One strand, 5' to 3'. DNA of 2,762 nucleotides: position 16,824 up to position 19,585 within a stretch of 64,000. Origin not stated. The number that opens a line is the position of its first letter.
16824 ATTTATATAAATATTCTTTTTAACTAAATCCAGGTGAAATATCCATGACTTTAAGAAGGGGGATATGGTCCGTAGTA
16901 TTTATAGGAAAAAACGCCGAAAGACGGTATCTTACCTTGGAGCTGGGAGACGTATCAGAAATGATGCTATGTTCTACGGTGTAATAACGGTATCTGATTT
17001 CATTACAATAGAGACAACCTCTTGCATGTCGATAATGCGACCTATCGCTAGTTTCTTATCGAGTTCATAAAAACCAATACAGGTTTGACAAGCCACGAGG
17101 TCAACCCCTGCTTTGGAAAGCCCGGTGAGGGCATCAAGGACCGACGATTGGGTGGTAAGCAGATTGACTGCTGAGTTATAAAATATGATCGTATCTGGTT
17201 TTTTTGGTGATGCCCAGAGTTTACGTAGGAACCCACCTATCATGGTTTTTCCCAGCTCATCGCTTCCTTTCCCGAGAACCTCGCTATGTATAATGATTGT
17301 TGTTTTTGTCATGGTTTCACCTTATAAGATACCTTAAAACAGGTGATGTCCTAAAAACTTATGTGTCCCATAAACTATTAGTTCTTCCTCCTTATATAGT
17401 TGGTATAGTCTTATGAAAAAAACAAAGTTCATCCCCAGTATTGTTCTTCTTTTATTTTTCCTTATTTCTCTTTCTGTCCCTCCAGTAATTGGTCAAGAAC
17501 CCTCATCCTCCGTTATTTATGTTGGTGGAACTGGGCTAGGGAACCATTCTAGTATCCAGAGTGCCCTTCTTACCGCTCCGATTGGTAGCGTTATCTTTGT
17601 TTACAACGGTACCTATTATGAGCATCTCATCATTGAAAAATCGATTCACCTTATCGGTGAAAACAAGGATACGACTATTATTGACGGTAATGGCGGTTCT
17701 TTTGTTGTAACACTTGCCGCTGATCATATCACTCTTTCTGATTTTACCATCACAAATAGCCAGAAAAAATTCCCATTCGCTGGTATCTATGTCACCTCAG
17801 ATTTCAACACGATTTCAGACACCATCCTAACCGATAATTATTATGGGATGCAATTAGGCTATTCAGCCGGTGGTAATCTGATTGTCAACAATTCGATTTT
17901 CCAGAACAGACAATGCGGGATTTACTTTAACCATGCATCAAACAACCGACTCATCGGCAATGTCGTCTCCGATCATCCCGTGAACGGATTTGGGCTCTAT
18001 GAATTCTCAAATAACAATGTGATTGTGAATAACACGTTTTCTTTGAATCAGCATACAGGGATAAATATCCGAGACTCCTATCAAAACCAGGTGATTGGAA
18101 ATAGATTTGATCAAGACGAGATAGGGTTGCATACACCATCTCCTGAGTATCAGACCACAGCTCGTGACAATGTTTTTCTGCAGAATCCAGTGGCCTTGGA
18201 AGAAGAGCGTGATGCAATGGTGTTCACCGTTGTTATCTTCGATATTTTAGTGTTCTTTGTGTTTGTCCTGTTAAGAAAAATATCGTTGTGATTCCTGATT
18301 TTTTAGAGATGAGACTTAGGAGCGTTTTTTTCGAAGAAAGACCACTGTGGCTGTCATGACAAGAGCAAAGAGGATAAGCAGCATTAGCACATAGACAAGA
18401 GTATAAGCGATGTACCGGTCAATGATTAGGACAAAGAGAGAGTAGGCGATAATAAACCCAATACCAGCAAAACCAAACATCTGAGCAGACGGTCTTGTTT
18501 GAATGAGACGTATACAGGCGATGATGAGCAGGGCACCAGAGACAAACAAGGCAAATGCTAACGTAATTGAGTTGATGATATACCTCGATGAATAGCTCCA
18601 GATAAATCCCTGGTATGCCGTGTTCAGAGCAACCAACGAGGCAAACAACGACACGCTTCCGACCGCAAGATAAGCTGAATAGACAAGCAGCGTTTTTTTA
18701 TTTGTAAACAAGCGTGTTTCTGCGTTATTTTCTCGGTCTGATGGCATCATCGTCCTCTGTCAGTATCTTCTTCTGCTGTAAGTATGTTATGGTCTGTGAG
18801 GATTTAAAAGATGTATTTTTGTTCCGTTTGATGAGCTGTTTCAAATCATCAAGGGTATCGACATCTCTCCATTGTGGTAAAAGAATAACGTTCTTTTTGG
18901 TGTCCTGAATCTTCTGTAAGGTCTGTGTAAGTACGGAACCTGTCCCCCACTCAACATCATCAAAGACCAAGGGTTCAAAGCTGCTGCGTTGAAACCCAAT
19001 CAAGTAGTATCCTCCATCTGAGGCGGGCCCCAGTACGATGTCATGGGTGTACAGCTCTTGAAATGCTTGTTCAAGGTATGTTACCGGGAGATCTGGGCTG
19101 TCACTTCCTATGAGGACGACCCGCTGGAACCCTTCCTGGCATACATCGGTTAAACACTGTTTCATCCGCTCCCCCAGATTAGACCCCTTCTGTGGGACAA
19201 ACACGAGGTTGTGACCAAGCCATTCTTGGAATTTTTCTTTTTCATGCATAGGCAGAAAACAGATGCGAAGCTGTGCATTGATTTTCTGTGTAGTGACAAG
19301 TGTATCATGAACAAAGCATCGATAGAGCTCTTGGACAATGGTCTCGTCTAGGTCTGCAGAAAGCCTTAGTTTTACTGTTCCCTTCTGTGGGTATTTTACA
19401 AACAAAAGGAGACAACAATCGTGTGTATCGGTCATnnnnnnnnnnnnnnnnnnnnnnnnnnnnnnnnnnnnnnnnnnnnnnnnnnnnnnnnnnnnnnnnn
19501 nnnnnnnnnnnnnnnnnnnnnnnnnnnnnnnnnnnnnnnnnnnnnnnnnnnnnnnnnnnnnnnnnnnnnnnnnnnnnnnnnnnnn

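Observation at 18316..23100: Archaeal arsenosugar-type operon with an extra CCG Fe-S protein and DedA flippase but no arsM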

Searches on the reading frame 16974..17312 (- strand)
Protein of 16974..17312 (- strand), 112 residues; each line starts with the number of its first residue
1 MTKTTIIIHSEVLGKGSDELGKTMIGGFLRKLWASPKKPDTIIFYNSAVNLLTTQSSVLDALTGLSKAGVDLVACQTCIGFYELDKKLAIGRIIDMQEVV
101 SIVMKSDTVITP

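Call 32: search_protein_families(library=ncbifam, proteins=[window:16974-17312:-], max_evalue=0.001)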
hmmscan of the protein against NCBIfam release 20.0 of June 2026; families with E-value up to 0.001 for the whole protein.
window:16974-17312:- (112 aa): 1 family
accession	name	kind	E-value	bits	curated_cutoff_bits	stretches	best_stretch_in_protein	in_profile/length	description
TIGR03527.1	selenium_YedF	equivalog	8.7e-30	104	110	1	3-112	85-194/194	sulfurtransferase-like selenium metabolism protein YedF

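Call 61: search_solved_structures(query=window:16974-17312:-, max_evalue=0.1, show_alignments=1)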
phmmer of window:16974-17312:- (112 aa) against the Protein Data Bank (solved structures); distinct sequences matched with E-value up to 0.1: 0.

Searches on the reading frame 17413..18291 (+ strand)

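Call 32: search_protein_families(library=ncbifam, proteins=[window:17413-18291:+], max_evalue=0.001)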
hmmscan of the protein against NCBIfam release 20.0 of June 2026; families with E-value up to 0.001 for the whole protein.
window:17413-18291:+ (292 aa): 4 families
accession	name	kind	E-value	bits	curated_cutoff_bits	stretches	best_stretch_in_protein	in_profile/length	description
TIGR04247.1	NosD_copper_fam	subfamily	1.3e-26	93.1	300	2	48-166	1-119/377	nitrous oxide reductase family maturation protein NosD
TIGR03804.1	para_beta_helix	repeat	4.1e-15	55.2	19.45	3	193-232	2-39/44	parallel beta-helix repeat protein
NF041896.1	pecestase_PemA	equivalog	1.6e-05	24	700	1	40-134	37-136/365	pectinesterase PemA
NF038177.1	epimerase_AlgG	equivalog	0.00023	19.9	700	1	152-230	330-408/519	mannuronan 5-epimerase AlgG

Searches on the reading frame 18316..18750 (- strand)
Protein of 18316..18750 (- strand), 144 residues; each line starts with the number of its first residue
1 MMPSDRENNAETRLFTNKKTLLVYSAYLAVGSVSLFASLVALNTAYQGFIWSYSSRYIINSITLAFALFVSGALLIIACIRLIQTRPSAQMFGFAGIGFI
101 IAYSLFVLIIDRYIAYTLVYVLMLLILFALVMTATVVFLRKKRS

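Call 3: search_protein_families(library=ncbifam, proteins=[window:18316-18750:-], max_evalue=0.01)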
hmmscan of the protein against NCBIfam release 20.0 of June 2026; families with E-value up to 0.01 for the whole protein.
window:18316-18750:- (144 aa): 0 families

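Call 4: search_protein_families(library=pfam, proteins=[window:18316-18750:-], max_evalue=0.01)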
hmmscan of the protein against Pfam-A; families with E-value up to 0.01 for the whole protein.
window:18316-18750:- (144 aa): 1 family
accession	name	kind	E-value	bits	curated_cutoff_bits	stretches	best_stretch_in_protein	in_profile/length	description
PF25592.1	DUF7937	-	0.0087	15.4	31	0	9-137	269-391/402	Domain of unknown function (DUF7937)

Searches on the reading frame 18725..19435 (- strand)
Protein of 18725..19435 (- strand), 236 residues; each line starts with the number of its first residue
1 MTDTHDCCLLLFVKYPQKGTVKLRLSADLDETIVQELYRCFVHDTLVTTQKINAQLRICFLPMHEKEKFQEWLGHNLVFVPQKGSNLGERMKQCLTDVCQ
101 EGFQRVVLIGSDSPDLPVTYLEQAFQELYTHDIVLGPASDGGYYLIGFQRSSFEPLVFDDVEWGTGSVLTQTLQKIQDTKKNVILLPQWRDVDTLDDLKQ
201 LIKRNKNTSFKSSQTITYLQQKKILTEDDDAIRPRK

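Call 3: search_protein_families(library=ncbifam, proteins=[window:18725-19435:-], max_evalue=0.01)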
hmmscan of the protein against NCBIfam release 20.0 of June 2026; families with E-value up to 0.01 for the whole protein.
window:18725-19435:- (236 aa): 2 families
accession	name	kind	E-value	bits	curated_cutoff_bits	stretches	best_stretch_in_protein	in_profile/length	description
TIGR04282.1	glyco_like_cofC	hypoth_equivalog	1.7e-58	197.5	134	1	9-198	1-189/189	TIGR04282 family arsenosugar biosynthesis glycosyltransferase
TIGR03552.1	F420_cofC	equivalog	3.7e-10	39.8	105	1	20-207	11-193/196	2-phospho-L-lactate guanylyltransferase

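Call 4: search_protein_families(library=pfam, proteins=[window:18725-19435:-], max_evalue=0.01)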
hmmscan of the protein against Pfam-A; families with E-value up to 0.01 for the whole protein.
window:18725-19435:- (236 aa): 2 families
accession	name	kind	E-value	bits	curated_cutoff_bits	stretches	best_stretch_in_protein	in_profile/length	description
PF09837.15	DUF2064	-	6.6e-36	123.2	25.8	1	48-165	5-120/120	Uncharacterized protein conserved in bacteria (DUF2064)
PF01983.22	CofC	-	0.00018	21.2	22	1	20-154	12-139/217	Guanylyl transferase CofC like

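Call 60: search_solved_structures(query=window:18725-19435:-, max_evalue=0.01)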
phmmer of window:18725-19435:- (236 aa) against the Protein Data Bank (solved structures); distinct sequences matched with E-value up to 0.01: 1.
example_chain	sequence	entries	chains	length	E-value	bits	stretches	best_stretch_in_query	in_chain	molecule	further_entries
3cgx_A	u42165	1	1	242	8.1e-58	198.7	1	6-228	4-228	Putative nucleotide-diphospho-sugar transferase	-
